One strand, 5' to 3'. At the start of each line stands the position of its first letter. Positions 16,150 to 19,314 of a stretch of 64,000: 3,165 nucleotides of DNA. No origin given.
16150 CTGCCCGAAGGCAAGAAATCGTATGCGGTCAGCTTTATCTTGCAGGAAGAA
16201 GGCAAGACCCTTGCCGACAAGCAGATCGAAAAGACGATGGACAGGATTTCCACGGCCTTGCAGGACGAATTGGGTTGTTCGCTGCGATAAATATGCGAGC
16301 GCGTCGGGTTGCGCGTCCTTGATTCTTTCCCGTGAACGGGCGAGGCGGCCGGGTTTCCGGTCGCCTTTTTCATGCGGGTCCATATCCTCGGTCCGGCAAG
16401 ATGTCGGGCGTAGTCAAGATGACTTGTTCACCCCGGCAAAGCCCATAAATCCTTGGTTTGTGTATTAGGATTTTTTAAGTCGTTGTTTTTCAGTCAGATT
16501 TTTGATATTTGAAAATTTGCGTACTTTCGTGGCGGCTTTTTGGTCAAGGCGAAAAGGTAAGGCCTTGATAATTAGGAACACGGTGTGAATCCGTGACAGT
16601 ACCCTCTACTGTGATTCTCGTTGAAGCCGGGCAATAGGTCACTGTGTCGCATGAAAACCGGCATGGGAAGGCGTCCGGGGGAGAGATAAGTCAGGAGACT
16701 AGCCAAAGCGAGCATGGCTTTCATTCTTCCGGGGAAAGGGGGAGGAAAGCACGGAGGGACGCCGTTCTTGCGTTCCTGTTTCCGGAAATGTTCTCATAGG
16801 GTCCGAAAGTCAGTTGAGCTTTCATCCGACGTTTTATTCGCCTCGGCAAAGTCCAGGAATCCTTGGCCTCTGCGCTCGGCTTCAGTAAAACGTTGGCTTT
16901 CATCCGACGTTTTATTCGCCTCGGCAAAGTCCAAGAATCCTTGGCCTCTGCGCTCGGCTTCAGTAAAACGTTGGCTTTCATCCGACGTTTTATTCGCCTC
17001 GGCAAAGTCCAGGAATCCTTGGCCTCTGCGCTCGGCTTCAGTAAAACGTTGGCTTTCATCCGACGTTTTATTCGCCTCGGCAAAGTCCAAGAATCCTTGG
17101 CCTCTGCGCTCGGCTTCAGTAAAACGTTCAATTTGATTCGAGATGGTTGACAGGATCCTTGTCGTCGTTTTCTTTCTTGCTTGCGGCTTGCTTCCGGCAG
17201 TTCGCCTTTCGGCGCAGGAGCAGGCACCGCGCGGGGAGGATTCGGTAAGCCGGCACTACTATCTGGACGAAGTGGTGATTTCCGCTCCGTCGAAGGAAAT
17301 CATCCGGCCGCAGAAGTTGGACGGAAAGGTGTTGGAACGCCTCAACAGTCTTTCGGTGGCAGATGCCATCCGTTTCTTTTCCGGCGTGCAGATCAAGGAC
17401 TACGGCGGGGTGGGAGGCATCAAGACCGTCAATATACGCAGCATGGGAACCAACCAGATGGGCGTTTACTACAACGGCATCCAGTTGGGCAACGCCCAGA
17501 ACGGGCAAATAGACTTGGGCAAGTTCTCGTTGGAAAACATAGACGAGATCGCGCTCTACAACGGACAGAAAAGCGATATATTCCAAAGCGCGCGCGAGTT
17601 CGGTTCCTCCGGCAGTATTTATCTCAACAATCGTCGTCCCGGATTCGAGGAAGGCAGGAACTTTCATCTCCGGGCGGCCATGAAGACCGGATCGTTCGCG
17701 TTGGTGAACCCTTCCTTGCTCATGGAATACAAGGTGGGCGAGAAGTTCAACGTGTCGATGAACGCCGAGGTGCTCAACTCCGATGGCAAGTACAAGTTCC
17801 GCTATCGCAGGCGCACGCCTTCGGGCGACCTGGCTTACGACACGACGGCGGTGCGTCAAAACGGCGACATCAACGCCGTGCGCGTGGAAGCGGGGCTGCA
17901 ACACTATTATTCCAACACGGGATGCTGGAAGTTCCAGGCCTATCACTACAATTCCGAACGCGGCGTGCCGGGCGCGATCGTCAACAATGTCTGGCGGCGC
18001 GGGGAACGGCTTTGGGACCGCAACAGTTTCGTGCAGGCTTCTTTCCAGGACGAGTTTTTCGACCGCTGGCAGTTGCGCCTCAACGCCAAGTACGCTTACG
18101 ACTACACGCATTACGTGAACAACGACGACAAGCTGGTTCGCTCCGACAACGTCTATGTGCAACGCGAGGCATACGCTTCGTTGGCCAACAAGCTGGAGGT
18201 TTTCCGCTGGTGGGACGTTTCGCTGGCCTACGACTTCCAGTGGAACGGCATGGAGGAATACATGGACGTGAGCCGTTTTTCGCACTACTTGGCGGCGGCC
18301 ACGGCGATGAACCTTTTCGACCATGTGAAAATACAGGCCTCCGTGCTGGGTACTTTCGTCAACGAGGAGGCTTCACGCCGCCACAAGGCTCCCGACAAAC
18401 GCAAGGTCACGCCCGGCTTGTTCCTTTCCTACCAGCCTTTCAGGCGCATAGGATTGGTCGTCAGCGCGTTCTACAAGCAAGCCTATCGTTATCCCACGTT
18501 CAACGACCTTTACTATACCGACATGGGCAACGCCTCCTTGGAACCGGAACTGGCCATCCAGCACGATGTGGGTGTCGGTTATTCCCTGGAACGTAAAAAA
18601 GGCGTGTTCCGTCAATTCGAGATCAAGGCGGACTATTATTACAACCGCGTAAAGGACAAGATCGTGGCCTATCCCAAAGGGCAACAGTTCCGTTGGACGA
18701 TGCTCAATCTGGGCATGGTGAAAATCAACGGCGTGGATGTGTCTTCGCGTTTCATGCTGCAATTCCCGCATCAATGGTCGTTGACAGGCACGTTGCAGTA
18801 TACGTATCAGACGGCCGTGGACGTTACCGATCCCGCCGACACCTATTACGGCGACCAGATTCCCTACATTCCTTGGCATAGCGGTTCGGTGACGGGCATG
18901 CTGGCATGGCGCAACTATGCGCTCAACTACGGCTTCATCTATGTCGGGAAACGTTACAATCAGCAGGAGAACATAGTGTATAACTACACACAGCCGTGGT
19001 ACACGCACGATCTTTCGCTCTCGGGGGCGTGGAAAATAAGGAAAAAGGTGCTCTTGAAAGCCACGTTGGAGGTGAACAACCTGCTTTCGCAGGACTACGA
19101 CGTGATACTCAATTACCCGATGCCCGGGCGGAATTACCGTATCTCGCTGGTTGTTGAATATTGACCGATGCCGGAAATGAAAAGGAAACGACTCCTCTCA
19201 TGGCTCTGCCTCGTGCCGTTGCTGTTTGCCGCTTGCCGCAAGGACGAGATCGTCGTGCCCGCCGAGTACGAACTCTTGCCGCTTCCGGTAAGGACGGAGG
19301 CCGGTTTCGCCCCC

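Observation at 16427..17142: Four near-identical 78-bp tandem repeats, spanned by an in-frame uORF, sit between a cobalamin riboswitch and its btuB start codon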

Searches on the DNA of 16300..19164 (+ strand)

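Call 11: search_rna_families(source=window, start=16300, end=17300, threshold=evalue, max_evalue=10)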
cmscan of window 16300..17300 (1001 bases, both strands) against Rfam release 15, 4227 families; matches with E-value up to 10: 3.
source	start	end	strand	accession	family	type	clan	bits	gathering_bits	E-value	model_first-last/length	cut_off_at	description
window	16522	16721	+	RF00174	Cobalamin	Cis-reg; riboswitch;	CL00101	94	31.5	6.6e-24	1-189/189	no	Cobalamin riboswitch aptamer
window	16300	16371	+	RF02552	RcsR1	Gene; sRNA;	-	15.6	60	2.9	24-96/96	5'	RcsR1 sRNA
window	16332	16372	+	RF00084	CsrC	Gene; sRNA;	CL00106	12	61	0.52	204-244/255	no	CsrC RNA family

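Call 24: search_rna_families(sources=[L001, L002, L003, L004, L005, L006, L010, L011, L012, L013, L014], threshold=gathering)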
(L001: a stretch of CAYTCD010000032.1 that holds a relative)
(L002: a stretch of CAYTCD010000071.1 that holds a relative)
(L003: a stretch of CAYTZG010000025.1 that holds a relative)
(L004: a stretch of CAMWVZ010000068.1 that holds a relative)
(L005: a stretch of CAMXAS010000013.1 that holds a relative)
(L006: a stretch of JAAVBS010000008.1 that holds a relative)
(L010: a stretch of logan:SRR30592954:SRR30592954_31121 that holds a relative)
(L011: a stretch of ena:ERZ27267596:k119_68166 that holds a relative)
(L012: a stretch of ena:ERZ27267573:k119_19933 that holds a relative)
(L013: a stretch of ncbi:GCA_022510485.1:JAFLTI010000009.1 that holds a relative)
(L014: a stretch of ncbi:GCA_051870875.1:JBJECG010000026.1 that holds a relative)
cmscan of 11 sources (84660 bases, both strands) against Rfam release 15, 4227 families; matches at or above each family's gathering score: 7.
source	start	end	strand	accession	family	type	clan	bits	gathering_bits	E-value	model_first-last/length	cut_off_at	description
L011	2786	2972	+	RF00174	Cobalamin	Cis-reg; riboswitch;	CL00101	95.2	31.5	2.6e-22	1-189/189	no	Cobalamin riboswitch aptamer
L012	2786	2972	+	RF00174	Cobalamin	Cis-reg; riboswitch;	CL00101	95.2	31.5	2.6e-22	1-189/189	no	Cobalamin riboswitch aptamer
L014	2565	2799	+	RF00174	Cobalamin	Cis-reg; riboswitch;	CL00101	91.7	31.5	2.5e-21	1-189/189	no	Cobalamin riboswitch aptamer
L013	2577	2768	+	RF00174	Cobalamin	Cis-reg; riboswitch;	CL00101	77.8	31.5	2.4e-17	1-189/189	no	Cobalamin riboswitch aptamer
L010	2655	2879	+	RF00174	Cobalamin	Cis-reg; riboswitch;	CL00101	76.8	31.5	4.7e-17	1-189/189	no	Cobalamin riboswitch aptamer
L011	2682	2754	+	RF00005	tRNA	Gene; tRNA;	CL00001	74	29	3.2e-14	1-71/71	no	tRNA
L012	2682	2754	+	RF00005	tRNA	Gene; tRNA;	CL00001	74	29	3.2e-14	1-71/71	no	tRNA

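Call 33: build_rna_model(alignment_id=A1, structure=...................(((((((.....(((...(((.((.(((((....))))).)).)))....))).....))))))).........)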
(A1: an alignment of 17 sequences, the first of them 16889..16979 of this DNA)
Model R1 built from alignment A1 (17 sequences, 93 columns); structure: as given.
model positions 91; base pairs 20; branch points 0; effective number of sequences 2.34; information 0.626 bits per position. Calibrated on 0.2 Mb of random sequence (short: E-values are rough).
structure used (alignment columns):
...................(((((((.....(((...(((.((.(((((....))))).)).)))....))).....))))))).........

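Call 34: search_with_rna_model(model_id=R1, source=window, filters=off, max_evalue=10)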
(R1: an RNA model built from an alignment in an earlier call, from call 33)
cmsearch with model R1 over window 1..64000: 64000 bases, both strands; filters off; matches with E-value up to 10: 15.
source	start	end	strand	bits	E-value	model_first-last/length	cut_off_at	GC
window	45184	45274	-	80.2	6.7e-22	1-91/91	no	0.53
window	17046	17136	+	79.5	1.2e-21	1-91/91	no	0.48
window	16890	16979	+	77.3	5.7e-21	1-91/91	no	0.51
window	16833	16889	+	55.9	2.9e-14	21-79/91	no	0.53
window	16989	17045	+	55.9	2.9e-14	21-79/91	no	0.53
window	17055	17143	-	20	0.005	1-91/91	no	0.47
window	45212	45239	+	18.4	0.016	36-63/91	no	0.54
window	16924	16951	-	17.9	0.023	36-63/91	no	0.54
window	16403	16491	+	14.1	0.35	1-91/91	no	0.43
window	16846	16873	-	11.8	1.9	36-63/91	no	0.57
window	17002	17029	-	11.8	1.9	36-63/91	no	0.57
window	4982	5076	-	11.4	2.5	1-91/91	no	0.59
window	57611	57711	+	11.3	2.8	1-91/91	no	0.41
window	44790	44854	-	11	3.5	1-91/91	no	0.32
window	49598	49668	-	9.6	9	1-91/91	no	0.62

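Call 35: search_with_rna_model(model_id=R1, sources=[L001, L002, L003, L004, L005, L006, L010, L011, L013, L014, L015, L016, L017, L018, L019, L020, L021, L022, L023, L024, L025, L026, L027, L028, L029, L030], max_evalue=1)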
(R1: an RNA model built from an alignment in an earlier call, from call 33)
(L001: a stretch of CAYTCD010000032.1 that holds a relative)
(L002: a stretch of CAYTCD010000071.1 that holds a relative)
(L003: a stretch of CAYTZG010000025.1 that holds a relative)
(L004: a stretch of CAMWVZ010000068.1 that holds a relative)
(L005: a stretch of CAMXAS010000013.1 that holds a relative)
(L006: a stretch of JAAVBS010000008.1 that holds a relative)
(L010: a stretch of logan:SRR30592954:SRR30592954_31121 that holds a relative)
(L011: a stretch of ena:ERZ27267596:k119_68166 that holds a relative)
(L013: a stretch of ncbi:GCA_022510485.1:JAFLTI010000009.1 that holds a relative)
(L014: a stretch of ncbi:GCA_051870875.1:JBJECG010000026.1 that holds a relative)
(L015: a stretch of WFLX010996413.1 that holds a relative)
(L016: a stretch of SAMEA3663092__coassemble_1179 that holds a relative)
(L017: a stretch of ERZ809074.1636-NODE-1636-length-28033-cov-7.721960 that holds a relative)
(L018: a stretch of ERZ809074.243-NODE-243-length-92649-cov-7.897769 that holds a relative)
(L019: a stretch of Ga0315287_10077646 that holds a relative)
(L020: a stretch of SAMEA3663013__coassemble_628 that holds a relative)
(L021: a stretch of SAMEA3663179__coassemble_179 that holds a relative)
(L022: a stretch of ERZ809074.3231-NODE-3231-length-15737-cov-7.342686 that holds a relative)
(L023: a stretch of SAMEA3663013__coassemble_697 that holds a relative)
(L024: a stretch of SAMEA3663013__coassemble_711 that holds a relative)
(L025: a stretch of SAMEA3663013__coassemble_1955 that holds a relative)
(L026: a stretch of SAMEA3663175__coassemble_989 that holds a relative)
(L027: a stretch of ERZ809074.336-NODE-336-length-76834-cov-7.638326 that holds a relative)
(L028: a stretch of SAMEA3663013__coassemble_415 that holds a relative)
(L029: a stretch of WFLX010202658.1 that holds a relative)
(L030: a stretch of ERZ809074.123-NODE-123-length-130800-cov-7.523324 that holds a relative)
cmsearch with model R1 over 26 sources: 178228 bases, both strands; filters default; matches with E-value up to 1: 55.
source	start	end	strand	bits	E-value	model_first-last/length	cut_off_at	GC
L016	73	163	-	100.7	7.1e-28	1-91/91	no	0.48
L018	6060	6150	-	100.7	7.1e-28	1-91/91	no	0.48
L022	13396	13486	-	99.6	1.6e-27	1-91/91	no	0.52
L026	6813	6903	+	97.8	6e-27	1-91/91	no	0.47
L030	188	278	-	97.8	6e-27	1-91/91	no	0.47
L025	1106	1196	+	97.6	6.9e-27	1-91/91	no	0.55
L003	2235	2325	+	95.9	2.4e-26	1-91/91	no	0.56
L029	2102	2192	-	95.9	2.4e-26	1-91/91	no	0.56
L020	131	221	-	95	4.6e-26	1-91/91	no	0.49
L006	3535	3625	+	94.8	5.2e-26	1-91/91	no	0.55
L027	2419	2509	+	94.3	7.5e-26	1-91/91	no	0.48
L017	1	90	-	93.3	1.5e-25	1-91/91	no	0.49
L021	10470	10560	+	93.1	1.7e-25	1-91/91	no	0.51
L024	184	274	+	91.7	4.8e-25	1-91/91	no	0.45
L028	1577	1667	-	90.5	1.1e-24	1-91/91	no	0.51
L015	1121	1211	-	88.9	3.5e-24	1-91/91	no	0.56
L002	6095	6183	+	83.2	2.1e-22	1-91/91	no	0.52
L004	4327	4415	-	76.8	2.2e-20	1-91/91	no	0.51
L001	2392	2481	+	73.1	3.2e-19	1-91/91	no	0.5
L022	6119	6205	-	67.8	1.4e-17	1-91/91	no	0.52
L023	1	61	+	66.1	5e-17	31-91/91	5'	0.54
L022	7186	7276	-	64.1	2.1e-16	1-91/91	no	0.44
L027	1270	1357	+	60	4.2e-15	1-91/91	no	0.49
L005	1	56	+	59.3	7.1e-15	36-91/91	5'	0.55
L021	6379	6466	-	56.3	5.9e-14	1-91/91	no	0.47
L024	631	718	+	53.6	4.2e-13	1-91/91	no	0.49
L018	5900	5987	-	50.8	3.2e-12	1-91/91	no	0.47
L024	3449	3535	-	40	7.4e-09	1-91/91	no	0.31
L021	6591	6674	-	38.3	2.7e-08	1-91/91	no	0.45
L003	6286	6372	+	37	6.8e-08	1-91/91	no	0.61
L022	7405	7493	+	36.7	8.4e-08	1-91/91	no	0.43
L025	979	1062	+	36.5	9.4e-08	1-91/91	no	0.48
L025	1114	1204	-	22.7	0.002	1-91/91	no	0.53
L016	65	155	+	21.7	0.0042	1-91/91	no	0.53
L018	6052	6142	+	21.7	0.0042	1-91/91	no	0.53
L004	4355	4382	+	21.1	0.0065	36-63/91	no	0.57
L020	123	213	+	20.4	0.011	1-91/91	no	0.49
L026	6821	6911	-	20.3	0.012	1-91/91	no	0.51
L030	180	270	+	20.3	0.012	1-91/91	no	0.51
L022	13389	13477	+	20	0.014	1-91/91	no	0.52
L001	2426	2453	-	18.8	0.033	36-63/91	no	0.46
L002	6128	6155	-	18.1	0.056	36-63/91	no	0.5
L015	1149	1176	+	18.1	0.056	36-63/91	no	0.5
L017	28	55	+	18.1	0.056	36-63/91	no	0.5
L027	2454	2481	-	18.1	0.056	36-63/91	no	0.5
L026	2302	2385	+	17.9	0.065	1-91/91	no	0.4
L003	2270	2297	-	17.6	0.081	36-63/91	no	0.57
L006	3570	3597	-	17.6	0.081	36-63/91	no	0.57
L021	10505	10532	-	17.6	0.081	36-63/91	no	0.57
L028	1605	1632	+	17.6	0.081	36-63/91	no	0.57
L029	2130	2157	+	17.6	0.081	36-63/91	no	0.57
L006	3645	3708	-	16.2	0.22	1-91/91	no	0.53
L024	436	455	+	15.9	0.28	40-59/91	no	0.4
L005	1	28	-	15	0.52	36-63/91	3'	0.57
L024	219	246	-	14.4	0.81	36-63/91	no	0.43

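Call 46: search_rna_families(sources=[L031, L032, L033, L034], threshold=gathering)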
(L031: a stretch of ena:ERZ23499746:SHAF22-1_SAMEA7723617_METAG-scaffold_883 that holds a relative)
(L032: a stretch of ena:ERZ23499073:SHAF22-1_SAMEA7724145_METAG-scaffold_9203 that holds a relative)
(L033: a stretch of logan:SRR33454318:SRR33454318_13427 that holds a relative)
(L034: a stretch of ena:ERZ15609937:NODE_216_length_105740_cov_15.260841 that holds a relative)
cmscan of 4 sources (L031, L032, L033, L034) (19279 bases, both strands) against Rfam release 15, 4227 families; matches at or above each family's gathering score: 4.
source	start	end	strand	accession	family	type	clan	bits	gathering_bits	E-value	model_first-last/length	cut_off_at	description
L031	1128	1320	+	RF00174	Cobalamin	Cis-reg; riboswitch;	CL00101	85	31.5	4.9e-20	1-189/189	no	Cobalamin riboswitch aptamer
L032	1183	1396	+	RF00174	Cobalamin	Cis-reg; riboswitch;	CL00101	79.7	31.5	1.6e-18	1-189/189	no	Cobalamin riboswitch aptamer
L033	1060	1277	+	RF00174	Cobalamin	Cis-reg; riboswitch;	CL00101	71.1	31.5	4.7e-16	1-189/189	no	Cobalamin riboswitch aptamer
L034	1192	1369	+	RF00174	Cobalamin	Cis-reg; riboswitch;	CL00101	65.1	31.5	2.5e-14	1-189/189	no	Cobalamin riboswitch aptamer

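Call 47: search_with_rna_model(model_id=R1, sources=[L031, L032, L033, L034, L010, L011, L013, L014], filters=off, max_evalue=1)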
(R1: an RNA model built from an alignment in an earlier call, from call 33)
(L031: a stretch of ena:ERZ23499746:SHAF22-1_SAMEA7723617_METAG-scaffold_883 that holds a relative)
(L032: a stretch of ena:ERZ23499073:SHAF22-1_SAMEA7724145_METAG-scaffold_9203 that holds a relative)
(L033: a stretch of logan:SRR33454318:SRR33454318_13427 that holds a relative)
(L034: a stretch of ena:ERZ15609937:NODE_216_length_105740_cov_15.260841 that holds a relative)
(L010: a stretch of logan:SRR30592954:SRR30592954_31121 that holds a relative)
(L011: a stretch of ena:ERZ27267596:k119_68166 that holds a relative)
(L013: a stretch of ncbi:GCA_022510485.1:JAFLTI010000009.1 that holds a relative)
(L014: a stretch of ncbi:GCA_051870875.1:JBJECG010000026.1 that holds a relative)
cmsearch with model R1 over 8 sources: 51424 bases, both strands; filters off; matches with E-value up to 1: 1.
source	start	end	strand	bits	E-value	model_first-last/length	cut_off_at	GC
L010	2608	2655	-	12.5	0.93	1-91/91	no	0.29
